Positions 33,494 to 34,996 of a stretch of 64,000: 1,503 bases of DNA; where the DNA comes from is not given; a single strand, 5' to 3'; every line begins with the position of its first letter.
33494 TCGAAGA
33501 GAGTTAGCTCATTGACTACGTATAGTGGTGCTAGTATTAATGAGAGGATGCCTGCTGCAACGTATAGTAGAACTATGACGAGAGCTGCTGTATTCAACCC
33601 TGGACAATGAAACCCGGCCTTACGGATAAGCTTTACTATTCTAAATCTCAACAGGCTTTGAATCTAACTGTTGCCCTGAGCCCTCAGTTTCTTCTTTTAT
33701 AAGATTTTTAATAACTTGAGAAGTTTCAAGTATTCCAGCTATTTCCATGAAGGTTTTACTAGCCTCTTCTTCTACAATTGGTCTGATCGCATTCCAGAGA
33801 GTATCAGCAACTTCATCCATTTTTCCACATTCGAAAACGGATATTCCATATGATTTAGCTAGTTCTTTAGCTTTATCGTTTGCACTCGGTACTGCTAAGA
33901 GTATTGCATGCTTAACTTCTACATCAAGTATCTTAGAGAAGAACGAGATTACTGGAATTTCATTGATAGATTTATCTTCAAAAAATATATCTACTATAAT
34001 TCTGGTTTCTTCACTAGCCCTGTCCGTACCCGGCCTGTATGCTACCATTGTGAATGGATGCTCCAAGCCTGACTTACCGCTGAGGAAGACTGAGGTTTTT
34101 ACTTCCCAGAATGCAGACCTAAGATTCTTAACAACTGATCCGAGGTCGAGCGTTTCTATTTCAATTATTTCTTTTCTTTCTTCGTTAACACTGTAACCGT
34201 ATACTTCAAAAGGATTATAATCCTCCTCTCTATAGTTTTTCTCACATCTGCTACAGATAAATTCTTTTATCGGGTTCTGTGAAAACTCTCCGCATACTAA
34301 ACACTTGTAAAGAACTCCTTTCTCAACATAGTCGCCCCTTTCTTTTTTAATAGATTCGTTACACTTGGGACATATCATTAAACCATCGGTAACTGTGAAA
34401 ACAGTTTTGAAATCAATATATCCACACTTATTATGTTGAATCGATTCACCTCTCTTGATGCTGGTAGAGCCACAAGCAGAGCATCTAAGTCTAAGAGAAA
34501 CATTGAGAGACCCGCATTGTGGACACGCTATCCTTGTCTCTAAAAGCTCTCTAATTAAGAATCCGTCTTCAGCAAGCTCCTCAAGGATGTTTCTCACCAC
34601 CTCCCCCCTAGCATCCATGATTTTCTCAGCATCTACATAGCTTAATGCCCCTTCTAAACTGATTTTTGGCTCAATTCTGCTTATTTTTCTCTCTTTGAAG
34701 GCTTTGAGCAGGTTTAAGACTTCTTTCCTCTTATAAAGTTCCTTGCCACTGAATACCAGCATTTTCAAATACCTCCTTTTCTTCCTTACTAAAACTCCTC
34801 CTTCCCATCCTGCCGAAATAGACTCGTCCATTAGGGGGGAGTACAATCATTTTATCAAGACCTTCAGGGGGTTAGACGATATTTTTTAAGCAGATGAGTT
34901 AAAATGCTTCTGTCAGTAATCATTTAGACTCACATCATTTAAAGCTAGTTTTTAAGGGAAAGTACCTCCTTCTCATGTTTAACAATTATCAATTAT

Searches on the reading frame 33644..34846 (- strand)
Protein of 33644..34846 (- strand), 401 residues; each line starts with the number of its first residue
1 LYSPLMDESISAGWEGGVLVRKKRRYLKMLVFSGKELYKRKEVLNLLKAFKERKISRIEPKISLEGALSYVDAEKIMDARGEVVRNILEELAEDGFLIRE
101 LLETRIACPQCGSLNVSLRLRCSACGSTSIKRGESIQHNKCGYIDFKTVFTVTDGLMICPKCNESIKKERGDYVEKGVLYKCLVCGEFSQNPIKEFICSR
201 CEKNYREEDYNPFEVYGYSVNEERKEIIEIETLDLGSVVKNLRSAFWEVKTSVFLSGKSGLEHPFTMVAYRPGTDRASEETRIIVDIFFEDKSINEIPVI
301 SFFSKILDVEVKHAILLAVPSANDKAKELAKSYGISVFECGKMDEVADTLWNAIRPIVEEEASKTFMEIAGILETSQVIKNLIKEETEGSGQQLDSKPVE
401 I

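Call 80: search_protein_families(library=pfam, proteins=[window:33644-34846:-], max_evalue=0.00001)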
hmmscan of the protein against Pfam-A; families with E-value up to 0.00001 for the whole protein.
window:33644-34846:- (401 aa): 1 family
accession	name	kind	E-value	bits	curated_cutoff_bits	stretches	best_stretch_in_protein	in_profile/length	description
PF18551.6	TackOD1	-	5e-26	91.8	32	1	40-220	7-188/188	Thaumarchaeal output domain 1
